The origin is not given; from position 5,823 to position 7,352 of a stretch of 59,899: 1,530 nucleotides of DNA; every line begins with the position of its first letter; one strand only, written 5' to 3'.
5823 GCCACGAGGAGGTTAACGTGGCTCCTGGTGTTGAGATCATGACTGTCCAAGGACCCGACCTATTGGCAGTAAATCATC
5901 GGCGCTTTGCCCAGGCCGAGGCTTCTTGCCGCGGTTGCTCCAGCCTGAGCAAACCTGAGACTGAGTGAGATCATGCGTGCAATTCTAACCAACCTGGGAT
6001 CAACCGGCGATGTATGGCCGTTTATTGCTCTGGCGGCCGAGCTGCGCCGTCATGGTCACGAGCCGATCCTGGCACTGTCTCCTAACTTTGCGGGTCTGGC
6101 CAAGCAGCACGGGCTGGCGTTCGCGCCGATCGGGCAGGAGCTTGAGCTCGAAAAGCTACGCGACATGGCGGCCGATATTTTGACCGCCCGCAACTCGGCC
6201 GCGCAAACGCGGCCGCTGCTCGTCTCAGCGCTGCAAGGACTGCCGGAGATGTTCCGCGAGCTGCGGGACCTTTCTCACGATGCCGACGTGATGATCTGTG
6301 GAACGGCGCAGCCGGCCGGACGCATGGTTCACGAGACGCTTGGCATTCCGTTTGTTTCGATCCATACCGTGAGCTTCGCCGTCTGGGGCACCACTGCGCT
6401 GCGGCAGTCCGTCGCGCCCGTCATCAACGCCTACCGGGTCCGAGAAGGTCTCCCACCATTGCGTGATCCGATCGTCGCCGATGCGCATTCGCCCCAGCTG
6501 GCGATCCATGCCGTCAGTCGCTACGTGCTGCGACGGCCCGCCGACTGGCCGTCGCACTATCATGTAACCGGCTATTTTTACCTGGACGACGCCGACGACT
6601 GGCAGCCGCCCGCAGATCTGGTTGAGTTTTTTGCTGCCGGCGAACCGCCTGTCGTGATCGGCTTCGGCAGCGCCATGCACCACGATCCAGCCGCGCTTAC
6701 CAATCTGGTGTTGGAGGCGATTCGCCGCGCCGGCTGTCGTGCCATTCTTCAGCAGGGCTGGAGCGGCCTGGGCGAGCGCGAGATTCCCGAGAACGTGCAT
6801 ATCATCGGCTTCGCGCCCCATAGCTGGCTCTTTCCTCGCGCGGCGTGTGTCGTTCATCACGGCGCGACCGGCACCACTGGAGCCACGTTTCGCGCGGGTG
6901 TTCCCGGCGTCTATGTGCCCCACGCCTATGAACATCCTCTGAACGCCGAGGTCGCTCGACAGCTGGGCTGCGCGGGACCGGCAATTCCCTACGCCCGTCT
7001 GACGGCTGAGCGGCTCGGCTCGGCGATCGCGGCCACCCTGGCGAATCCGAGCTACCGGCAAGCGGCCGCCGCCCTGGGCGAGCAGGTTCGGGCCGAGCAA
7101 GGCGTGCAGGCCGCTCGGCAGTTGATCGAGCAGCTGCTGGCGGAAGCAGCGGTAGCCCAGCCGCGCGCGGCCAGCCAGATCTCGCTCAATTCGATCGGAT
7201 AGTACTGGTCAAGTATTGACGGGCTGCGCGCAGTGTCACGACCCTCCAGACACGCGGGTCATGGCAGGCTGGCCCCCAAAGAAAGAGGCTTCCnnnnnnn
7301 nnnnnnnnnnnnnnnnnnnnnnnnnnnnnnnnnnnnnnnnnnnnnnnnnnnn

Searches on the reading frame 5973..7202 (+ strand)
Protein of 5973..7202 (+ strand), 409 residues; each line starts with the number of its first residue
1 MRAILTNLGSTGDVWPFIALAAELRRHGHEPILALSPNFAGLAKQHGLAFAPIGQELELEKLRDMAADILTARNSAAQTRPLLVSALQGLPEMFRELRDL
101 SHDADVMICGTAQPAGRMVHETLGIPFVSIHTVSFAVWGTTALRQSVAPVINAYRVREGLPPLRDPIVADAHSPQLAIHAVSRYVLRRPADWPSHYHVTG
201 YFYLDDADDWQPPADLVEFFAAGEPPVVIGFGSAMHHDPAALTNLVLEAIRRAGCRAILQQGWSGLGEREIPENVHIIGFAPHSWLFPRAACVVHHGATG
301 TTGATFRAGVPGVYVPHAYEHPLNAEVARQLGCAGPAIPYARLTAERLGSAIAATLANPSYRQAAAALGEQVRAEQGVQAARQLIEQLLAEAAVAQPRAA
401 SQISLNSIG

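Call 8: search_protein_families(library=pfam, proteins=[window:5973-7202:+], max_evalue=0.001)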
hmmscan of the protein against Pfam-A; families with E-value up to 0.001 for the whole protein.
window:5973-7202:+ (409 aa): 2 families
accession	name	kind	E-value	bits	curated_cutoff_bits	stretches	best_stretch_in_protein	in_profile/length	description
PF06722.18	EryCIII-like_C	-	1.7e-19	70.7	31.7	1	268-375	26-132/145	Erythromycin biosynthesis protein CIII-like, C-terminal domain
PF03033.26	Glyco_transf_28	-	1.4e-09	38.5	26.2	1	4-134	2-131/139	Glycosyltransferase family 28 N-terminal domain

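Call 44: search_protein_families(library=ncbifam, proteins=[window:5973-7202:+], max_evalue=0.01)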
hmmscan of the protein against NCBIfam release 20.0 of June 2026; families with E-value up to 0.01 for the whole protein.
window:5973-7202:+ (409 aa): 5 families
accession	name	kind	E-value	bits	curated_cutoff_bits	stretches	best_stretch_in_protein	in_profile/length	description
NF000354.1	glycotrans_Rgt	equivalog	1.8e-35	122.9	800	2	150-387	170-401/411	rifamycin-inactivating glycosyltransferase Rgt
TIGR01426.2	MGT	subfamily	3e-27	95.6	260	2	223-391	225-393/393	macrolide family glycosyltransferase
TIGR04516.1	glycosyl_450act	subfamily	4.4e-25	88.6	440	2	269-391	295-416/418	activator-dependent family glycosyltransferase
NF000362.1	self_GT_OleI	exception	1.4e-13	50.8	700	1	223-392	254-423/424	OleI family self-immunity macrolide glycosyltransferase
NF033129.1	macro_glyco_Mgt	subfamily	7.7e-12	44.9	700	1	225-389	227-392/393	macrolide-inactivating glycosyltransferase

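Call 59: find_homologous_proteins(query=window:5973-7202:+, max_evalue=1e-20)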
Query window:5973-7202:+ (409 aa): 257 proteins with E <= 1e-20 among 8000 candidates; the best 120 are listed.
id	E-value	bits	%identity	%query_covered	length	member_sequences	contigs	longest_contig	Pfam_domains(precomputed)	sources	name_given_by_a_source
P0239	5.5e-259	877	96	99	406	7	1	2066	PF06722.19,PF03033.27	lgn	-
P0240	6.0e-229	778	86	98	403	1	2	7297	PF06722.19,PF03033.27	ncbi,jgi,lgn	jgi:sterol 3beta-glucosyltransferase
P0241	9.7e-224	761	83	99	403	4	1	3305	PF06722.19,PF03033.27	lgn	-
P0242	1.5e-209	714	79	96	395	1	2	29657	PF06722.19,PF03033.27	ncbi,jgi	jgi:sterol 3beta-glucosyltransferase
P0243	2.4e-198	677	72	97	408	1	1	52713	PF06722.19,PF03033.27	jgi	jgi:sterol 3beta-glucosyltransferase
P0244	6.4e-183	626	69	95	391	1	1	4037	PF06722.19,PF03033.27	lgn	-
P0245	7.7e-168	577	64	95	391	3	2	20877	PF00201.25,PF06722.19,PF03033.27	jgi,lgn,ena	-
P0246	9.2e-166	570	64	95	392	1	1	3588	PF04101.23,PF06722.19,PF03033.27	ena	-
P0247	2.4e-161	555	63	95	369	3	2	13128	PF03033.27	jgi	-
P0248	1.0e-139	484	57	97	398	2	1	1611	PF00201.25,PF04101.23,PF06722.19,PF03033.27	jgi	jgi:UDP:flavonoid glycosyltransferase YjiC (YdhE family)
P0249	1.9e-139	483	58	96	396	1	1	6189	PF00201.25,PF04101.23,PF06722.19,PF03033.27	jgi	jgi:sterol 3beta-glucosyltransferase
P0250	2.8e-139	483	55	98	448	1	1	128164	PF06722.19,PF03033.27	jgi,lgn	jgi:sterol 3beta-glucosyltransferase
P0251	5.9e-138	478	59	97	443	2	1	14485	PF06722.19,PF03033.27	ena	-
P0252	1.5e-137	477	54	95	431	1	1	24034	PF00201.25,PF06722.19,PF03033.27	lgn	-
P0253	3.7e-137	476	56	95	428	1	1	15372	PF06722.19,PF03033.27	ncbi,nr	ncbi:MAG: glycosyltransferase [Acidobacteria bacterium]|nr:glycosyltransferase [Acidobacteriota bact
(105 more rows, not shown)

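Call 60: find_encoding_contigs(protein=P0242, flank=10000, max_places=2)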
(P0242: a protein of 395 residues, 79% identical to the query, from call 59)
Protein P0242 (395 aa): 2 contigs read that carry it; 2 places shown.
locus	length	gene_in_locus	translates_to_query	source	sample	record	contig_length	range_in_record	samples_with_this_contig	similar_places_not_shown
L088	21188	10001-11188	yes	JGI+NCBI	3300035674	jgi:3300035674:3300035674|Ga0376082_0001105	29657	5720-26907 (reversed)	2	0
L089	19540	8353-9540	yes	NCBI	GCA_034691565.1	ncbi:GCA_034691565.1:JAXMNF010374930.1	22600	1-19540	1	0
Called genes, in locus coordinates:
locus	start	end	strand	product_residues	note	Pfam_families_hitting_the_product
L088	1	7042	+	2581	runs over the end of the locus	PF00109:ketoacyl-synt, PF02801:Ketoacyl-synt_C, PF16197:KAsynt_C_assoc, PF22336:RhiE-like_linker, PF22621:CurL-like_PKS_C, PF00698:Acyl_transf_1, PF00550:PP-binding, PF00668:Condensation, +4 more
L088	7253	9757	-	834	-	PF02516:STT3 (weak), PF13231:PMT_2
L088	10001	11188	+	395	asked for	PF03033:Glyco_transf_28, PF06722:EryCIII-like_C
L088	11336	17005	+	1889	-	PF00501:AMP-binding, PF23024:AMP-dom_DIP2-like, PF24919:Mug62 (faint), PF00550:PP-binding, PF23297:ACP_SdgA_C (weak), PF00668:Condensation, PF00550:PP-binding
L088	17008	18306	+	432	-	PF05977:MFS_3, PF07690:MFS_1, PF04884:UVB_sens_prot (faint), PF07690:MFS_1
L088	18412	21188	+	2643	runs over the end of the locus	PF00668:Condensation, PF00501:AMP-binding, PF13193:AMP-binding_C, PF00550:PP-binding, PF00668:Condensation, PF00501:AMP-binding, PF13193:AMP-binding_C, PF00550:PP-binding, +1 more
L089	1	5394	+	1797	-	?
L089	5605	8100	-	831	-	PF02516:STT3 (weak), PF13231:PMT_2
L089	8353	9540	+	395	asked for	PF03033:Glyco_transf_28, PF06722:EryCIII-like_C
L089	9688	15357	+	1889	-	PF00501:AMP-binding, PF23024:AMP-dom_DIP2-like, PF24919:Mug62 (faint), PF00550:PP-binding, PF23297:ACP_SdgA_C (weak), PF00668:Condensation, PF00550:PP-binding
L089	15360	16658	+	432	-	PF05977:MFS_3, PF07690:MFS_1, PF04884:UVB_sens_prot (faint), PF07690:MFS_1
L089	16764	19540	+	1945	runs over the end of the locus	?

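Call 61: find_encoding_contigs(protein=P0245, flank=10000, max_places=2)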
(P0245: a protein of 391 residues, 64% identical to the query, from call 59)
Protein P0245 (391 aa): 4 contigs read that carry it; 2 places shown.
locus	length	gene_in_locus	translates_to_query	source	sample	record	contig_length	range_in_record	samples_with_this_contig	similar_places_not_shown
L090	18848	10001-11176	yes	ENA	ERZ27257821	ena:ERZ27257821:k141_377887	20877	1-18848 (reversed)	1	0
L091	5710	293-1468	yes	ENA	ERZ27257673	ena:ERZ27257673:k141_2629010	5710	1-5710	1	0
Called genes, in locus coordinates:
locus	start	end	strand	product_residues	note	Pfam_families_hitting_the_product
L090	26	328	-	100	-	-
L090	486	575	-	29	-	-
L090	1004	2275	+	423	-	PF00155:Aminotran_1_2 (faint), PF01041:DegT_DnrJ_EryC1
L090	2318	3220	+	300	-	PF13469:Sulfotransfer_3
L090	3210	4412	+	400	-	PF00083:Sugar_tr, PF12832:MFS_1_like (faint), PF07690:MFS_1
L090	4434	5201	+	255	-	PF00106:adh_short, PF23441:SDR (weak), PF08659:KR (weak), PF13561:adh_short_C2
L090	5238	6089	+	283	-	PF05065:Phage_capsid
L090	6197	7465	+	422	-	PF01266:DAO, PF03486:HI0933_like (faint), PF13450:NAD_binding_8 (faint)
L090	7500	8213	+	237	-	PF01177:Asp_Glu_race (faint)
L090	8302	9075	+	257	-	PF16955:OFeT_1 (faint)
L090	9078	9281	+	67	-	-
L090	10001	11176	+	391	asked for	PF03033:Glyco_transf_28, PF00201:UDPGT (faint), PF06722:EryCIII-like_C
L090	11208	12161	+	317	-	PF00550:PP-binding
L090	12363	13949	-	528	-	PF03621:MbtH, PF00668:Condensation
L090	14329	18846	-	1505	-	?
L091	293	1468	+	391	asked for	PF03033:Glyco_transf_28, PF00201:UDPGT (faint), PF06722:EryCIII-like_C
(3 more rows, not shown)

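Call 62: find_encoding_contigs(protein=P0247, flank=10000, max_places=2)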
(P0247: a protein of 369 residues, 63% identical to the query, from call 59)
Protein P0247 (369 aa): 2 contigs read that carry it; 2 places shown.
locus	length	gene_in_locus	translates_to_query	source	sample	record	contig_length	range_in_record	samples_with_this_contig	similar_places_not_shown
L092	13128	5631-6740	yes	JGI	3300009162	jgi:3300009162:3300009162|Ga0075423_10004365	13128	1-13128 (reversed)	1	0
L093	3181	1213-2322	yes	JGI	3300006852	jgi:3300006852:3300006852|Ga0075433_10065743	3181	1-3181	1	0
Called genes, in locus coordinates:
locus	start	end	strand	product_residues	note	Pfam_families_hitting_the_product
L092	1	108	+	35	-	?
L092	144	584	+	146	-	-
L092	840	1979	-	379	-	PF02195:ParB_N (weak)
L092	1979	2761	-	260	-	PF01656:CbiA, PF06564:CBP_BcsQ (weak), PF09140:MipZ (weak), PF10609:ParA, PF13614:AAA_31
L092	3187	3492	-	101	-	-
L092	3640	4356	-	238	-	-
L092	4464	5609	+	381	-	PF00106:adh_short, PF08659:KR, PF13561:adh_short_C2, PF00550:PP-binding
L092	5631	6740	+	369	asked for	PF03033:Glyco_transf_28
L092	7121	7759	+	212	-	PF00501:AMP-binding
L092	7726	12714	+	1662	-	PF00501:AMP-binding, PF23024:AMP-dom_DIP2-like, PF00550:PP-binding, PF00668:Condensation, PF00550:PP-binding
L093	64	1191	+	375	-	PF00106:adh_short, PF08659:KR, PF13561:adh_short_C2, PF00550:PP-binding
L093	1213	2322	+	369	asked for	PF03033:Glyco_transf_28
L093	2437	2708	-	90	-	-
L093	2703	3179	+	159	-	?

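Call 70: find_encoding_contigs(protein=window:5973-7202:+, flank=1000, max_places=3)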
Protein window:5973-7202:+ (409 aa): 1 contig read that carries it; 1 place shown.
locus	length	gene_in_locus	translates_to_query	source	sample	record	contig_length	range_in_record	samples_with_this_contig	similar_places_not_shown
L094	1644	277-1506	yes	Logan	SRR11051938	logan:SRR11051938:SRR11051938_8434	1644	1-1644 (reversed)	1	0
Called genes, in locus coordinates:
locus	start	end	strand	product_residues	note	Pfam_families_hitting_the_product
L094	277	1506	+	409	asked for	PF03033:Glyco_transf_28, PF06722:EryCIII-like_C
